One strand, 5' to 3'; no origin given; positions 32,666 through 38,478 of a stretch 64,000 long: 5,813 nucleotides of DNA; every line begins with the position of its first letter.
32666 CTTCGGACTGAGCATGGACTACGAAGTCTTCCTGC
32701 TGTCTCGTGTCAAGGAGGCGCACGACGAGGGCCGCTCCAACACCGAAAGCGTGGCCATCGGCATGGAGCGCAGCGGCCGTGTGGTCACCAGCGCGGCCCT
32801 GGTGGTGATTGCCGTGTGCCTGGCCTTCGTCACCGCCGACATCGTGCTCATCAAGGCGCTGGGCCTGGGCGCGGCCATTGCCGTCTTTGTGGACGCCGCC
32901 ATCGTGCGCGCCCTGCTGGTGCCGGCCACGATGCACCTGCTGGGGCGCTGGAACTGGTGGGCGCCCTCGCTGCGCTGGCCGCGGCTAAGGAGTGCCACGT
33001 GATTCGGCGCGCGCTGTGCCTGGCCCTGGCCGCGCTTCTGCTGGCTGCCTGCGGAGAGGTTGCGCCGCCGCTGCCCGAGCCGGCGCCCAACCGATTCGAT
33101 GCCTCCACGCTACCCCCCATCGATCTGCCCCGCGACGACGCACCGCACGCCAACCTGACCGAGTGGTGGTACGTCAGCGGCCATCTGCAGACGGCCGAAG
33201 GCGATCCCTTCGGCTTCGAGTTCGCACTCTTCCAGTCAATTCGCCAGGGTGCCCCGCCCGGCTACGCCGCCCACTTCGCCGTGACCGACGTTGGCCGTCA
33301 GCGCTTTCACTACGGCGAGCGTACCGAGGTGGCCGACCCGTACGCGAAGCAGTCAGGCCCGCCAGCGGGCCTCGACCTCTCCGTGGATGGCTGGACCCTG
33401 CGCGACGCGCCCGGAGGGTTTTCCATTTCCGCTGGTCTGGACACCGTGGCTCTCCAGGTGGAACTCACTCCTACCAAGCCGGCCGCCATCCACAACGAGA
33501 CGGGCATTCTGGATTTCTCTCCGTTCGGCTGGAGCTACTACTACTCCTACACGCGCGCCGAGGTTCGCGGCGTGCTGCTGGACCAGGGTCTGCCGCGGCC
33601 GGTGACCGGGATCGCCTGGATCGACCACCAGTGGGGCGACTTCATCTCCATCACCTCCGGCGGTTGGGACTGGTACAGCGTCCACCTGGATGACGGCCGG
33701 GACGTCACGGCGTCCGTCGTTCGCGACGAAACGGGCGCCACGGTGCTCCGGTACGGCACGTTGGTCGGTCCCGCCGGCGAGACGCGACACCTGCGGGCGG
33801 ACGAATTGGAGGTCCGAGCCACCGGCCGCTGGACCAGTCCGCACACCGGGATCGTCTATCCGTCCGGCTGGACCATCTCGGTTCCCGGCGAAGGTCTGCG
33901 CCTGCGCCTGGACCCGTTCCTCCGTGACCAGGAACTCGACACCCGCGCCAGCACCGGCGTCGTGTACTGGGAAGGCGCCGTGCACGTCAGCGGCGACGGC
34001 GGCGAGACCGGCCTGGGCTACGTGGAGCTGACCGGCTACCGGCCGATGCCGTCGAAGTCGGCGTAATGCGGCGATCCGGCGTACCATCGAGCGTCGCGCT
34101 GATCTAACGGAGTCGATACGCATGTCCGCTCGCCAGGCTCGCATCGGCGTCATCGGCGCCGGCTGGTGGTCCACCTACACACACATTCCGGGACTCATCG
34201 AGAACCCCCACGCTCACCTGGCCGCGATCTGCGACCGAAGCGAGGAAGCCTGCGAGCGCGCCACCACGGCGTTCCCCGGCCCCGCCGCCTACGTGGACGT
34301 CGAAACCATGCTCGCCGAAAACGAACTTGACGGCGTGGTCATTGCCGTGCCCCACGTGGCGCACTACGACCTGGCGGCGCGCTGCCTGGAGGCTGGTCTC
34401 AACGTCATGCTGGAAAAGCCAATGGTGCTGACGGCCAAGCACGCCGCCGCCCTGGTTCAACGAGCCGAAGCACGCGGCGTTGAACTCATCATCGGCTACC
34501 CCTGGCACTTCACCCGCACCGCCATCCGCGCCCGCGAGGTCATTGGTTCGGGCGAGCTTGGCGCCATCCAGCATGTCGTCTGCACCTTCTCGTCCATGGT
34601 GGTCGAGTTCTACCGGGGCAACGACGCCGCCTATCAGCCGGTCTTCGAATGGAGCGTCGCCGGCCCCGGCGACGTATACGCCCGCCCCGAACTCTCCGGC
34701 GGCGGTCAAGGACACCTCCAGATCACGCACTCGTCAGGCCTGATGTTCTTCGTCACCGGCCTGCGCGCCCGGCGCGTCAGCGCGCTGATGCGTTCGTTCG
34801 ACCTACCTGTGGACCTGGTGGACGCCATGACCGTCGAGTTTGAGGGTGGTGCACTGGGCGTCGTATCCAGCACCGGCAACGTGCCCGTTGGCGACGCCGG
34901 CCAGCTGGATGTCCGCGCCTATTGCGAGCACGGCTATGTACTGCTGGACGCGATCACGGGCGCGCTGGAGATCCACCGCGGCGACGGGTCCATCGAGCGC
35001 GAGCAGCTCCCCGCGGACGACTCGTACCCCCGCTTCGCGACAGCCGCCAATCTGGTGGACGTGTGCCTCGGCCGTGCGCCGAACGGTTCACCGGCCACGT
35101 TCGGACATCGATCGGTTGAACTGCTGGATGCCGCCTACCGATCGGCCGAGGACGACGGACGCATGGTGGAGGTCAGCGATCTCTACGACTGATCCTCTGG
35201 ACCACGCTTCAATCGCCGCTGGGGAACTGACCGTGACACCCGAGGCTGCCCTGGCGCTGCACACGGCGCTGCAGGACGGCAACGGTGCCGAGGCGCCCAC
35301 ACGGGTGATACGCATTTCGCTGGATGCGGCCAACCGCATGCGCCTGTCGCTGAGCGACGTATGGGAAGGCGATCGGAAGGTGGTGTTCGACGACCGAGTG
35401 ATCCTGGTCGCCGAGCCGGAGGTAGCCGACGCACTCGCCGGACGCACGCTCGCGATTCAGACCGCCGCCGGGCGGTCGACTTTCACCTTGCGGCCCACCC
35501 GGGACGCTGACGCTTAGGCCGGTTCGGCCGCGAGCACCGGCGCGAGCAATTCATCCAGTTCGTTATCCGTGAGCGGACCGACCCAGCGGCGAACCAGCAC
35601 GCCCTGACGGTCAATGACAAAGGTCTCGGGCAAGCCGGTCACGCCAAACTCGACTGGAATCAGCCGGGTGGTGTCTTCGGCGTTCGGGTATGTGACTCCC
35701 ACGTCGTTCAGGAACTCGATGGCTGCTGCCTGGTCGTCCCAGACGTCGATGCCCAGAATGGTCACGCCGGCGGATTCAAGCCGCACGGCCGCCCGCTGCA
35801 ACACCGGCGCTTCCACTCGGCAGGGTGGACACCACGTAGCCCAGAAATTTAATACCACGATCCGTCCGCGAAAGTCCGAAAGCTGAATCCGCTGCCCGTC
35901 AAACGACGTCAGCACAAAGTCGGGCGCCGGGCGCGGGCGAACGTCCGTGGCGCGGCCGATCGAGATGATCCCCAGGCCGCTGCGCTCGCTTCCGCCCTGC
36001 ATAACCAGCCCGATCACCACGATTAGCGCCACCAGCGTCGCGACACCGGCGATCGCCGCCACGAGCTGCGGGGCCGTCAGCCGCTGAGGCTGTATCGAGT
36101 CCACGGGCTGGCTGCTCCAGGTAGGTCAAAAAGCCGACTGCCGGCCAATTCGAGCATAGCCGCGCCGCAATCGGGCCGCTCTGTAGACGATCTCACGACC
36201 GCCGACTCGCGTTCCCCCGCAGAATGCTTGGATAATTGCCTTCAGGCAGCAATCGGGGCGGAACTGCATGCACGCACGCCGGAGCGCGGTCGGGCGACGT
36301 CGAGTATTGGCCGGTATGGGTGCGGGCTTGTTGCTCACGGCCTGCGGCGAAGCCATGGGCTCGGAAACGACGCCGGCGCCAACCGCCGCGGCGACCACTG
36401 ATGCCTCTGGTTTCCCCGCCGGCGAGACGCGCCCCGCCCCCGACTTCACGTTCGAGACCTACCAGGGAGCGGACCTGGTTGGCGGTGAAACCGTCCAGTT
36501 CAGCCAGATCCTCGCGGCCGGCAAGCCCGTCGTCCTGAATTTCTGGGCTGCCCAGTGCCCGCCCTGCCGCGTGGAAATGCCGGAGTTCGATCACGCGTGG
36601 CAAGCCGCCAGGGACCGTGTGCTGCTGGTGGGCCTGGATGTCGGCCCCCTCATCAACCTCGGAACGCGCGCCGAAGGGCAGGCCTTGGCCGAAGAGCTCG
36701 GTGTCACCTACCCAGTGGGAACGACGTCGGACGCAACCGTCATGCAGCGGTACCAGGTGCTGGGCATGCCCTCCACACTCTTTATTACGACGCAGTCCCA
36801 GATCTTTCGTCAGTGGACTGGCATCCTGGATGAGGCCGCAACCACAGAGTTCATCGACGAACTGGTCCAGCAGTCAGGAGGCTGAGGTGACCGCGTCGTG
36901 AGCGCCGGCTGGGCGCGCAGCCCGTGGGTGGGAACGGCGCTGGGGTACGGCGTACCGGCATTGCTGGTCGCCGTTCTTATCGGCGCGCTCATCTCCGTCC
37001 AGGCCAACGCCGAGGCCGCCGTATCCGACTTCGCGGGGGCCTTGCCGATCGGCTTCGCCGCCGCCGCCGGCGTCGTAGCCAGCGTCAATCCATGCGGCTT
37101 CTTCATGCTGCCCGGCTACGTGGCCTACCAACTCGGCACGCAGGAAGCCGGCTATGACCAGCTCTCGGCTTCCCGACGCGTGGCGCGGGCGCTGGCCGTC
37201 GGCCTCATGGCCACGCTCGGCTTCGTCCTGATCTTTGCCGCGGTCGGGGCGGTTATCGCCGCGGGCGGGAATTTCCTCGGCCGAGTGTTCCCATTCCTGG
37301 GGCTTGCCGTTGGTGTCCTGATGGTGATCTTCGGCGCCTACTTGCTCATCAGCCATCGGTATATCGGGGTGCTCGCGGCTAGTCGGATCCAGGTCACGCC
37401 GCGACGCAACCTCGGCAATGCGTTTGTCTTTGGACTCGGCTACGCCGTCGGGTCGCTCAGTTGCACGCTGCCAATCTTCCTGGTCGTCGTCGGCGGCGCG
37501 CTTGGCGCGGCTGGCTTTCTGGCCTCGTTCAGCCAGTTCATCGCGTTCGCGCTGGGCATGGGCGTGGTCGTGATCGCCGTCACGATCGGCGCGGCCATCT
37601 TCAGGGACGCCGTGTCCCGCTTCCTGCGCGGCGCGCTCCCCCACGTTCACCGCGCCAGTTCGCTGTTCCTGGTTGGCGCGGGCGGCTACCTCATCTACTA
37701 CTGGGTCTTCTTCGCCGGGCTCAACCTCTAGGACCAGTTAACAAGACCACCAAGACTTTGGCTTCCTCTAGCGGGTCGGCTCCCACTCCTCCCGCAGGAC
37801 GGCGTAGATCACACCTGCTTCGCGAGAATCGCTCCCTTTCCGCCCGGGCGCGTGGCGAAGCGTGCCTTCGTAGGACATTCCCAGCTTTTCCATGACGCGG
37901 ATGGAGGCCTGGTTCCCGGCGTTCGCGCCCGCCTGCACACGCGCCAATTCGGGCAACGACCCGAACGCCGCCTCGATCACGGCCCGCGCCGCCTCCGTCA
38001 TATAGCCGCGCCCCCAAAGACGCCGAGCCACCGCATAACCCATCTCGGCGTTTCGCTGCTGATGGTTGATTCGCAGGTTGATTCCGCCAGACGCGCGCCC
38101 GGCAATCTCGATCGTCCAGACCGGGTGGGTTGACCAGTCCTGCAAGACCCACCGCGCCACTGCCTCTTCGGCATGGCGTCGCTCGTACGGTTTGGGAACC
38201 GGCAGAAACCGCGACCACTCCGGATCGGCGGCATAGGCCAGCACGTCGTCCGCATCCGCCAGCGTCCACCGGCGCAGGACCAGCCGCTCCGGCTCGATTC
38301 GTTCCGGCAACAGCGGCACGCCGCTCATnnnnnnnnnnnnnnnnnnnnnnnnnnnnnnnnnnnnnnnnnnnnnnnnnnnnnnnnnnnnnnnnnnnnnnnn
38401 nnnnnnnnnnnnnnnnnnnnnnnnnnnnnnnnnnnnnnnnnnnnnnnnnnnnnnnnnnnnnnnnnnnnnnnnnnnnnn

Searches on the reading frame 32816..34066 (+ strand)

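Call 72: search_protein_families(library=pfam, proteins=[window:32816-34066:+], max_evalue=0.0001)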
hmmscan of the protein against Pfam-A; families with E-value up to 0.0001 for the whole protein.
window:32816-34066:+ (416 aa): 2 families
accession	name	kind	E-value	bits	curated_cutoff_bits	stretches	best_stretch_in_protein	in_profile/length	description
PF17186.10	Lipocalin_9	-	6.3e-40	136.8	26.2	1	281-408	5-131/131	Lipocalin-like domain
PF07143.17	CrtC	-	5.3e-35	122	22.5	1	115-274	1-167/168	CrtC N-terminal lipocalin domain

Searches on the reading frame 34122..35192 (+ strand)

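Call 25: search_protein_families(library=pfam, proteins=[window:34122-35192:+], max_evalue=0.0001)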
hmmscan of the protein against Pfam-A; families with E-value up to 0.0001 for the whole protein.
window:34122-35192:+ (356 aa): 2 families
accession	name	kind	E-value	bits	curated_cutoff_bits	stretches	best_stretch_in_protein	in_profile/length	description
PF01408.29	GFO_IDH_MocA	-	5e-24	85.7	24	1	7-126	2-120/120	Oxidoreductase family, NAD-binding Rossmann fold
PF22725.1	GFO_IDH_MocA_C3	-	2.5e-10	40.9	27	1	136-272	3-122/124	GFO/IDH/MocA C-terminal domain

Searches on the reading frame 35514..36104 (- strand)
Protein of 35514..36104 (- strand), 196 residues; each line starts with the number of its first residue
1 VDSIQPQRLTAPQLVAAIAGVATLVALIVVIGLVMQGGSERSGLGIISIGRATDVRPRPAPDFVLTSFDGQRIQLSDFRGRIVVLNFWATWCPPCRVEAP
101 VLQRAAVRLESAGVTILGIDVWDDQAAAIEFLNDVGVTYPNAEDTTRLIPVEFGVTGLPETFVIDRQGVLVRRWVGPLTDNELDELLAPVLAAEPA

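Call 25: search_protein_families(library=pfam, proteins=[window:35514-36104:-], max_evalue=0.0001)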
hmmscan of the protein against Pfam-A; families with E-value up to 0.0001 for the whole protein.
window:35514-36104:- (196 aa): 5 families
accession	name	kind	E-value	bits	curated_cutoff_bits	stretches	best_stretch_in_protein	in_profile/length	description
PF00578.27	AhpC-TSA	-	3e-26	92.2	26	1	59-171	4-122/124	AhpC/TSA family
PF08534.16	Redoxin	-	4e-22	79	26.6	1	59-185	5-146/148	Redoxin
PF13905.12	Thioredoxin_8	-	6.2e-10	39.7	27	1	80-168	1-92/94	Thioredoxin-like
PF00085.26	Thioredoxin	-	6.3e-10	39.4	23.5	1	81-129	19-66/103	Thioredoxin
PF13098.12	Thioredoxin_2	-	4.6e-06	27.4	27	1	80-187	5-104/104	Thioredoxin-like domain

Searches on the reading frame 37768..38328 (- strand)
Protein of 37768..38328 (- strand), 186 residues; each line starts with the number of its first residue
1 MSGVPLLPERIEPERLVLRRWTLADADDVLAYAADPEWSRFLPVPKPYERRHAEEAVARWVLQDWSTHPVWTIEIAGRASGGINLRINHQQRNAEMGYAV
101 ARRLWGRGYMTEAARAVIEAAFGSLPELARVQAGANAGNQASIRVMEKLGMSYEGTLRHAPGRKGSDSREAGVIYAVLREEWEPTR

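Call 26: search_protein_families(library=pfam, proteins=[window:37768-38328:-], max_evalue=0.0001)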
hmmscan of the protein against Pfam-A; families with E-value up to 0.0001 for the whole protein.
window:37768-38328:- (186 aa): 2 families
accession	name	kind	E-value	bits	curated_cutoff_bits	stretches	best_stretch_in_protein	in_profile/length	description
PF13302.13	Acetyltransf_3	-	2e-32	113.2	25.4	1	15-151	1-137/138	Acetyltransferase (GNAT) domain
PF00583.31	Acetyltransf_1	-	3.1e-12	47.2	20.7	1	53-151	15-116/116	Acetyltransferase (GNAT) family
